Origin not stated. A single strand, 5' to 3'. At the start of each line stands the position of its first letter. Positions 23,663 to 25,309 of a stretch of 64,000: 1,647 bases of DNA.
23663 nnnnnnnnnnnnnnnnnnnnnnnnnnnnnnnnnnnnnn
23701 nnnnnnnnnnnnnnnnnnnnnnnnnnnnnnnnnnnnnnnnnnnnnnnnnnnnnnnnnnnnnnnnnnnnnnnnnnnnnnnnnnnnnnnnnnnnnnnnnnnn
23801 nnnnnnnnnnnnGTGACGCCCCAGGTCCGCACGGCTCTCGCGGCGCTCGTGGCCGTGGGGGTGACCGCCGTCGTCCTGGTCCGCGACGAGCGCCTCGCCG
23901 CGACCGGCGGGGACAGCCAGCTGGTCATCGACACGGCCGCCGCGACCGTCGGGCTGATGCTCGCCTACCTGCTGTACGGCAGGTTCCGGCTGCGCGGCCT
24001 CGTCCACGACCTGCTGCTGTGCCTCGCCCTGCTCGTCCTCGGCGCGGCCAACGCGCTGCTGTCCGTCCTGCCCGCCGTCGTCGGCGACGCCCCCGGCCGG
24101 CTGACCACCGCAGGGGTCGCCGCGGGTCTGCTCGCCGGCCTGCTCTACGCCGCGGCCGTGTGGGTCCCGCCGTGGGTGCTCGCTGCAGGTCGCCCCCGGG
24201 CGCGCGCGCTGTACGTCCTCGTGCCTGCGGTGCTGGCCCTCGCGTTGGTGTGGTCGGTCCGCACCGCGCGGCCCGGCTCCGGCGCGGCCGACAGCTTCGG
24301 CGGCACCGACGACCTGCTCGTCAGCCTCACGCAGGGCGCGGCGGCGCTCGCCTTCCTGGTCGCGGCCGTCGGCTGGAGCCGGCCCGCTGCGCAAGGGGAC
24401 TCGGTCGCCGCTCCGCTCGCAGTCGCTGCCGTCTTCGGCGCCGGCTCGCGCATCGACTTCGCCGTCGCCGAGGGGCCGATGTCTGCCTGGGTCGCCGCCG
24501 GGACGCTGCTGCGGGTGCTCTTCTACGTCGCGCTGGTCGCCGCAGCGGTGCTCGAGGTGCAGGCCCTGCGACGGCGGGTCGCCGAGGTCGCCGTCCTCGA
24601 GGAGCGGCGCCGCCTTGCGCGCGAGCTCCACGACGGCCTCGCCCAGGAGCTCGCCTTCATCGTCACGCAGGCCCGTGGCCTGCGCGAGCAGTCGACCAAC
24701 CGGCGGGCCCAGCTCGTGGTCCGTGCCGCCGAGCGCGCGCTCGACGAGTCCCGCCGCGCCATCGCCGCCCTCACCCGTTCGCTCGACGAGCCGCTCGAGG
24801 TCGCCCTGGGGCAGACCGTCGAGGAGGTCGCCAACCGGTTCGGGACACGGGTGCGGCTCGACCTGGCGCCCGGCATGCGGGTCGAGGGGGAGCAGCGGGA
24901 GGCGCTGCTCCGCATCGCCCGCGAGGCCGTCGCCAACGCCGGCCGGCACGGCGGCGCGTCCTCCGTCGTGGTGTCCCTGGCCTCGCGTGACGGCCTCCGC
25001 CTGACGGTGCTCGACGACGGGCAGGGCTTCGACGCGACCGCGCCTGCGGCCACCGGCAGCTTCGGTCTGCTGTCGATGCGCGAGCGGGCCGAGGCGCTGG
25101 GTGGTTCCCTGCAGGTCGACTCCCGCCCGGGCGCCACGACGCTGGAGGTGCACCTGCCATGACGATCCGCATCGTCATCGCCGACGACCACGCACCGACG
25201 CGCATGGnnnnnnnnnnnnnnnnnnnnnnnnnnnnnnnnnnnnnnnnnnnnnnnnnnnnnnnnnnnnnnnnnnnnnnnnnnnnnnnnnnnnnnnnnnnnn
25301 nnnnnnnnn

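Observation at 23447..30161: Accessory island between phoH2 and fumC: secreted two-Cys peptide, polytopic kinase/LuxR regulator and two exported proteins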

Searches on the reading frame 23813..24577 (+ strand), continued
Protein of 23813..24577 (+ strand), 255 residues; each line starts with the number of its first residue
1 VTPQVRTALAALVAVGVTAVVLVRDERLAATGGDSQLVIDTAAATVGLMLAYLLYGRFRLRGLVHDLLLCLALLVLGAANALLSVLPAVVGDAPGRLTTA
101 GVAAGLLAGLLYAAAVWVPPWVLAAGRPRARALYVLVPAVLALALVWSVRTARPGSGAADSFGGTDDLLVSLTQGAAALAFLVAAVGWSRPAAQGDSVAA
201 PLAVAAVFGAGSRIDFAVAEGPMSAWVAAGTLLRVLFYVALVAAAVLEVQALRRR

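Call 93: search_protein_families(library=pfam, proteins=[L024:13035-13877:+, L027:11364-13565:+, L027:15272-16033:+, L027:13633-14712:-], max_evalue=0.01)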
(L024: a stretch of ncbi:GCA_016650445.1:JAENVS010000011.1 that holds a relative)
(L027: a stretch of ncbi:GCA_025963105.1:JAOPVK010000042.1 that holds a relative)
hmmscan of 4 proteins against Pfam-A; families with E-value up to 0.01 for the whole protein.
L024:13035-13877:+ (281 aa): 0 families

L027:11364-13565:+ (734 aa): 2 families
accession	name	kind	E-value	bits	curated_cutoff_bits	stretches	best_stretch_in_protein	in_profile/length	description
PF17802.7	SpaA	-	0.0002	21.9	23.1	0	580-632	14-58/91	Prealbumin-like fold domain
PF17210.9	SdrD_B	-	0.001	19.7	29.7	1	563-641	8-70/112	SdrD B-like domain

L027:15272-16033:+ (254 aa): 0 families

L027:13633-14712:- (360 aa): 2 families
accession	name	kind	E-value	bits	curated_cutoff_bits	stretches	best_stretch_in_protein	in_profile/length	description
PF17210.9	SdrD_B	-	7.2e-12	45.9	29.7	1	37-97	5-65/112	SdrD B-like domain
PF13620.12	CarboxypepD_reg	-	0.00011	22.9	32.3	1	50-98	8-56/82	Carboxypeptidase regulatory-like domain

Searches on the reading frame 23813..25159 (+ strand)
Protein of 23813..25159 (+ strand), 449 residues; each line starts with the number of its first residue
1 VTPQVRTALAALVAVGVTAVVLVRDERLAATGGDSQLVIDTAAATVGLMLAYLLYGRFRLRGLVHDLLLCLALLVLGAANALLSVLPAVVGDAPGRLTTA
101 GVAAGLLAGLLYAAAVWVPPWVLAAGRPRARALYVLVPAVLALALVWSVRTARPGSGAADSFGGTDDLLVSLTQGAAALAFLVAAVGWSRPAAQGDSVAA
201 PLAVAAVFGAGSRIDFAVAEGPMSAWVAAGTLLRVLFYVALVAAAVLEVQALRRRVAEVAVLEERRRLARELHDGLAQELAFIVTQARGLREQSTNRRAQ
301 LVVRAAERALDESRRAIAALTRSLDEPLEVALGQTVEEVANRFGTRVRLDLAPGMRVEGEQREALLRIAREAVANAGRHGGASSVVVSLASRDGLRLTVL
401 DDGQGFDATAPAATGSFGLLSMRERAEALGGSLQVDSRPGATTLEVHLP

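Call 8: search_protein_families(library=pfam, proteins=[window:23813-25159:+], max_evalue=0.01)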
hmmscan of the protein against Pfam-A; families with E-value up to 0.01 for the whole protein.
window:23813-25159:+ (449 aa): 3 families
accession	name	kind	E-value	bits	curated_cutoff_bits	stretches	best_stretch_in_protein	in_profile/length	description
PF02518.31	HATPase_c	-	1.1e-09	39.1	26.4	1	362-449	3-108/111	Histidine kinase-, DNA gyrase B-, and HSP90-like ATPase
PF07730.19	HisKA_3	-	4.7e-09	37.1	24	1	264-321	1-64/68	Histidine kinase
PF13581.12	HATPase_c_2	-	0.00021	21.8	27.4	1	356-419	23-102/127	Histidine kinase-like ATPase domain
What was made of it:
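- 23813..25162 (+): Histidine kinase, 449 aa: 8 membrane helices, HisKA_3 and HATPase_c. Pfam (call 8).
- Checked: Kinase 23813-25162: HisKA_3 plus HATPase_c (call 8).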

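Call 25: search_protein_families(library=ncbifam, proteins=[window:23813-25159:+], max_evalue=0.01)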
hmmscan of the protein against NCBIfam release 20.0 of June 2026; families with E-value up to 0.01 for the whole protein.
window:23813-25159:+ (449 aa): 8 families
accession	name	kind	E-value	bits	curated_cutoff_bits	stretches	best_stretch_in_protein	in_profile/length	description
NF052443.1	SensHisKinMctS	equivalog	4.3e-27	94.5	700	1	249-449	236-447/457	two-component system sensor histidine kinase MctS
NF008184.0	PRK10935.1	equivalog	1.2e-26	93.6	553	1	240-443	339-551/565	nitrate/nitrite two-component system sensor histidine kinase NarQ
NF007896.0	PRK10600.1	equivalog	1.3e-24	86.8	578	1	245-442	371-577/598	nitrate/nitrite two-component system sensor histidine kinase NarX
NF008649.0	PRK11644.1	equivalog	1.9e-23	83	408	1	264-449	303-495/499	signal transduction histidine-protein kinase/phosphatase UhpB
NF052531.1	Strep_LiaS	equivalog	7e-15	55.1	450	1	258-448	126-325/328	envelope stress sensor histidine kinase LiaS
NF047786.1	his_kin_MadS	equivalog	8.6e-15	54.8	500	1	258-449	224-434/434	MadS family sensor histidine kinase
NF047322.1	HK_morpho_MacS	equivalog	4.8e-10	39.2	300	1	104-446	38-364/367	MacS family sensor histidine kinase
NF040691.1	MtrAB_MtrB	equivalog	0.00086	18.4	450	1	334-407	357-431/507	MtrAB system histidine kinase MtrB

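Call 92: predict_structure(alignment_id=A6)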
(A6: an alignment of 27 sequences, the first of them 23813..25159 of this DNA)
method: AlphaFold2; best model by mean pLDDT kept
length: 449 residues; sequences in the alignment: 27
mean_pLDDT: 87.2   pTM: 0.72
mean pLDDT of the five models: 87.2, 85.0, 84.7, 84.4, 84.1
residues with pLDDT >= 90: 227; 70-90: 184; 50-70: 38; < 50: 0
segments of 3 or more residues with pLDDT < 50: none
pLDDT, mean of each block of 10 residues (from residue 1): 87 91 73 79 94 93 94 94 88 72 91 94 81 87 80 63 80 94 96 85 97 93 87 95 94 84 84 91 91 88 88 81 81 92 93 85 92 90 95 90 78 67 92 90 92
secondary structure, 60 per line:
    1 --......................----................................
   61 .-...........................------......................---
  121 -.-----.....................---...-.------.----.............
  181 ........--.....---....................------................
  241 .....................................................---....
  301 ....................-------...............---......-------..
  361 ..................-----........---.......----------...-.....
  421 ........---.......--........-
elements in order: H3-24 H29-61 H64-89 E96-98 H99-117 H128-148 E152-154 H168-188 H191-195 H199-218 H225-293 H297-320 H328-342 E346-351 H359-378 E384-391 E395-401 H416-428 E432-438 E441-448
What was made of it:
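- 23813..25162 (+): AF2 model, pLDDT 87 (call 92).
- Checked: The AF2 model (pLDDT 87) has 8 membrane helices, and the longest loop between membrane helices is 19 residues (call 92).
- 8 membrane helices, longest loop 19 residues (call 92). The sensor has 8 membrane helices and no external domain, as in peptide-sensing ComP and AgrC (call 92, plus general knowledge).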
